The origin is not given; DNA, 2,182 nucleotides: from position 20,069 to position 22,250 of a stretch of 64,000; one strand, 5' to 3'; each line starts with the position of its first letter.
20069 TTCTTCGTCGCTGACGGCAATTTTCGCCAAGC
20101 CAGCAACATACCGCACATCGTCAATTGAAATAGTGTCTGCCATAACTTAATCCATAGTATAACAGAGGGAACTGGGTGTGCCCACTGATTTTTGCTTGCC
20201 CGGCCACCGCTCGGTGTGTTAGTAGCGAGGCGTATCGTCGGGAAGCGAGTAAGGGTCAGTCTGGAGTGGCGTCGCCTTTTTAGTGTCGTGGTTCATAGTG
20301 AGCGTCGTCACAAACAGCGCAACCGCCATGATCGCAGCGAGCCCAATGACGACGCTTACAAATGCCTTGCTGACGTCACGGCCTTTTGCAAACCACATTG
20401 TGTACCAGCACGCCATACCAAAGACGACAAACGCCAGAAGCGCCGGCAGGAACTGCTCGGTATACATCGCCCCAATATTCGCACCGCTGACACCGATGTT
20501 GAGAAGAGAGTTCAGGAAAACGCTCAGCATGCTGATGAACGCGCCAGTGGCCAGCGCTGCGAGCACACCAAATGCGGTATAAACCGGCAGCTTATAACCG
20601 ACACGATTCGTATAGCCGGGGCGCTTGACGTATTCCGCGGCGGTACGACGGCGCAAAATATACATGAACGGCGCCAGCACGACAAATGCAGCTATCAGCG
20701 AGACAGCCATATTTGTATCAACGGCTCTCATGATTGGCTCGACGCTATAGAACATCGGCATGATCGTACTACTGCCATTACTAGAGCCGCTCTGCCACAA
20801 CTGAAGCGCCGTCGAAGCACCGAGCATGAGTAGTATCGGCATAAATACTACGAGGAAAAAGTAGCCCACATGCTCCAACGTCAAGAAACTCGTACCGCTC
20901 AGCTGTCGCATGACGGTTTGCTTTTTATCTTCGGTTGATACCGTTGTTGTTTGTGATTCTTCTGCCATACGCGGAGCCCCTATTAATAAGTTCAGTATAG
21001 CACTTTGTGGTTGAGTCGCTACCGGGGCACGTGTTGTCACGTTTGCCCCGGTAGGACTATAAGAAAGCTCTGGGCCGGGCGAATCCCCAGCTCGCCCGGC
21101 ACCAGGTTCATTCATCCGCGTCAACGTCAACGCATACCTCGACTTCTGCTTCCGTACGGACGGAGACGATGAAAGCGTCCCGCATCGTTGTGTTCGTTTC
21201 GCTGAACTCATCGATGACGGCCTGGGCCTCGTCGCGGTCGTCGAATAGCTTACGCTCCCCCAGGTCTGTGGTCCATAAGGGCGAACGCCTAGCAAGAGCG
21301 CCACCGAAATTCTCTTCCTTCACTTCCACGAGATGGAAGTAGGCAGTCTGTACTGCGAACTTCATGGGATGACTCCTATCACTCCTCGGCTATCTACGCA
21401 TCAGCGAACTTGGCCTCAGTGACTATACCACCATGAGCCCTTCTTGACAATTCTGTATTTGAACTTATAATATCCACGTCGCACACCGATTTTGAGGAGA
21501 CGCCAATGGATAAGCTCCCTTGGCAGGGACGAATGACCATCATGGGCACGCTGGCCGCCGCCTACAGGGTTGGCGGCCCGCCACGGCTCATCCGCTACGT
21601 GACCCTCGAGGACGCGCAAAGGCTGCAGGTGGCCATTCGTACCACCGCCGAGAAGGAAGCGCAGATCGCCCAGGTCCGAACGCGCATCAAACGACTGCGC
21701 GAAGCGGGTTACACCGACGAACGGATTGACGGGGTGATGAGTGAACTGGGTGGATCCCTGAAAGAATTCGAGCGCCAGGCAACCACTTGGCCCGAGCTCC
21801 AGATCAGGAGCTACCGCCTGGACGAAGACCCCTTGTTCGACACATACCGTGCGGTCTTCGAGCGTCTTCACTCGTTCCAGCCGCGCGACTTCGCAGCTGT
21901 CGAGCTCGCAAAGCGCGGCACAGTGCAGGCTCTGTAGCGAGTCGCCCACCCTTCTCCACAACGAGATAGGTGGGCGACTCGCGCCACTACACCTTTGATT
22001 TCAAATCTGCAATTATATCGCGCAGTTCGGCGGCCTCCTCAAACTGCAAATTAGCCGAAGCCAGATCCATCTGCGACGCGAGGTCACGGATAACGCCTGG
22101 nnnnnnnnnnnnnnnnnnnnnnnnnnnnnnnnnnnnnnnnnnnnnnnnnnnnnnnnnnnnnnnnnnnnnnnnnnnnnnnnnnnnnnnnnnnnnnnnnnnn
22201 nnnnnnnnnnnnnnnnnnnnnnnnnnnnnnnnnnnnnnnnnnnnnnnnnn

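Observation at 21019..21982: Divergent foreign pair H/I driven by back-to-back promoters whose -35 boxes overlap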

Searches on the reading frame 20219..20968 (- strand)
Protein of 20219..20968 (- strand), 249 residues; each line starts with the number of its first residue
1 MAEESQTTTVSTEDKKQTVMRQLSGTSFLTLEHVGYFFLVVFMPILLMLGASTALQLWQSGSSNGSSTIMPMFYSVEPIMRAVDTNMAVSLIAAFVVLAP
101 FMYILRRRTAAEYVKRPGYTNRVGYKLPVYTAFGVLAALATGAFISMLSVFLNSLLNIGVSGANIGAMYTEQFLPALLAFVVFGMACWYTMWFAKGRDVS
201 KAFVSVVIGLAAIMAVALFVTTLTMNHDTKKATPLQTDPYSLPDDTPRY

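Call 4: search_protein_families(library=pfam, proteins=[window:20219-20968:-], max_evalue=1)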
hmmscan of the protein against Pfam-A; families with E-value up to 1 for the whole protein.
window:20219-20968:- (249 aa): 4 families
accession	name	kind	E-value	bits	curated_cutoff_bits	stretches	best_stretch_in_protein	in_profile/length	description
PF20303.3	YLATT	-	0.047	14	26.7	0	182-226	14-58/107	YEATS-Like-Associating Three TM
PF03699.18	UPF0182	-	0.29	9.6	27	1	73-222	142-284/770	Uncharacterised protein family (UPF0182)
PF18920.5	DUF5671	-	0.32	11.3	28.4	1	55-158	12-112/132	Domain of unknown function (DUF5671)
PF09534.15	Trp_oprn_chp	-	0.61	10.4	29.6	1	171-235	39-101/180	Tryptophan-associated transmembrane protein (Trp_oprn_chp)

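Call 7: search_protein_families(library=ncbifam, proteins=[window:20219-20968:-], max_evalue=1)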
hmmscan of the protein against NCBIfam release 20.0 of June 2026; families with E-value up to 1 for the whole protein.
window:20219-20968:- (249 aa): 1 family
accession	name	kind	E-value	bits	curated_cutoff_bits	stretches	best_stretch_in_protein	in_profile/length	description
NF033490.1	small_SPW0924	hypoth_equivalog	0.23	11.6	33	1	202-237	3-38/44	SPW_0924 family protein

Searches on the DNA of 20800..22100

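Call 40: search_rna_families(source=window, start=20800, end=22100, threshold=evalue, max_evalue=1)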
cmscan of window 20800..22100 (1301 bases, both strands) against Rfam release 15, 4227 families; matches with E-value up to 1: 0.
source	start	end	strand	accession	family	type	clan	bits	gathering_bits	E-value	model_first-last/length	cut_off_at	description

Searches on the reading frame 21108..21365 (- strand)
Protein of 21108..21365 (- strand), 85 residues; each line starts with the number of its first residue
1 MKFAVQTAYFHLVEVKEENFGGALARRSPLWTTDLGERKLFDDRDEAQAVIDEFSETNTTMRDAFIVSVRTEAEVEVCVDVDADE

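Call 4: search_protein_families(library=pfam, proteins=[window:21108-21365:-], max_evalue=1)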
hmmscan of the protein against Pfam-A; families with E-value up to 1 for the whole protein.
window:21108-21365:- (85 aa): 1 family
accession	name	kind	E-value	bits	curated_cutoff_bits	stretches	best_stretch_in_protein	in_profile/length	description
PF11011.13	DUF2849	-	0.059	14.5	22.5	1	30-74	21-65/86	Protein of unknown function (DUF2849)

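Call 6: search_protein_families(library=phrogs, proteins=[window:21108-21365:-], max_evalue=1)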
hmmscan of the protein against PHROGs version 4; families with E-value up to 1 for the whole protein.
window:21108-21365:- (85 aa): 1 family
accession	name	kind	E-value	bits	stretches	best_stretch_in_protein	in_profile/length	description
phrog_13431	-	head and packaging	0.015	16.2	1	15-80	40-101/104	virion structural protein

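Call 7: search_protein_families(library=ncbifam, proteins=[window:21108-21365:-], max_evalue=1)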
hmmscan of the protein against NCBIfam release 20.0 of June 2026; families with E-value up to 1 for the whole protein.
window:21108-21365:- (85 aa): 1 family
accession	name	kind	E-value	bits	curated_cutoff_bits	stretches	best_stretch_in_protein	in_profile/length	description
NF050183.1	SCO2195_fam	equivalog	0.022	14.6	85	1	25-53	33-60/62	SCO2195 family GlnR-regulated protein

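Call 8: search_protein_families(library=padloc, proteins=[window:21108-21365:-], max_evalue=1)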
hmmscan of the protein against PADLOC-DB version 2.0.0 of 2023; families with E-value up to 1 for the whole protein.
window:21108-21365:- (85 aa): 0 families

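Call 10: find_homologous_proteins(query=window:21111-21365:-, max_evalue=0.01)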
Query window:21111-21365:- (85 aa): 1 proteins with E <= 0.01 among 7 candidates.
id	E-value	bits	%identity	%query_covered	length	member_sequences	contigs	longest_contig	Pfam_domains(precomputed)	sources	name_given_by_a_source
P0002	2.9e-48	178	100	100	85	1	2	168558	-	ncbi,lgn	-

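Call 52: search_solved_structures(query=A6, max_evalue=10)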
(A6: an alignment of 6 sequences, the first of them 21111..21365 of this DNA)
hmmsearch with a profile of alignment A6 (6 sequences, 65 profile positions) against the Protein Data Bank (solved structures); distinct sequences matched with E-value up to 10: 1.
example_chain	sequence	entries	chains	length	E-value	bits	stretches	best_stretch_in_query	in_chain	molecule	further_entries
5knw_A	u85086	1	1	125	0.69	13.1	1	30-53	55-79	La-related protein 7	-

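Call 53: search_protein_families(library=pfam, alignment_id=A6, max_evalue=1)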
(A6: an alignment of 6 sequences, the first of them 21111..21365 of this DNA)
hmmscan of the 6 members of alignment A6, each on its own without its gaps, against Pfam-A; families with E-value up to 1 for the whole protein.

A. member 1, window:21111-21365:- (85 aa): 1 family
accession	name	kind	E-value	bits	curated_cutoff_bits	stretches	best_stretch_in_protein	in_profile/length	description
PF11011.13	DUF2849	-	0.059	14.5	22.5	1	30-74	21-65/86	Protein of unknown function (DUF2849)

B. families by the number of members that match (of 6 scanned): 2 families
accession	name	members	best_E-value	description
PF13773.12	DUF4170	1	0.042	Domain of unknown function (DUF4170)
PF11011.13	DUF2849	1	0.059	Protein of unknown function (DUF2849)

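Call 73: find_related_loci(query=A6, collection=viral_contigs, flank=3000)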
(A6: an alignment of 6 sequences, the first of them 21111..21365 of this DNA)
Query A6 (85 aa) in viral_contigs; peptide patterns used: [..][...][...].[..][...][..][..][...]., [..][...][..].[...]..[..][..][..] (x = any residue, [..] = any of these).
65 stretches matched a pattern, but none encodes a relative of the query by tblastn (E <= 1e-3).

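Call 86: search_dna_similar(query=window:21111-21365:-, collection=phages, mode=protein, max_evalue=0.01, max_rows=5)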
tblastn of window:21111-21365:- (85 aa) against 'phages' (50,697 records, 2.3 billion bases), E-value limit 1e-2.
No match.

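Call 87: search_dna_similar(query=window:21111-21365:-, collection=plasmids, mode=protein, max_evalue=0.01, max_rows=5)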
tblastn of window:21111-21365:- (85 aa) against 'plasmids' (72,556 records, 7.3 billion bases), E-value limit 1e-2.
No match.
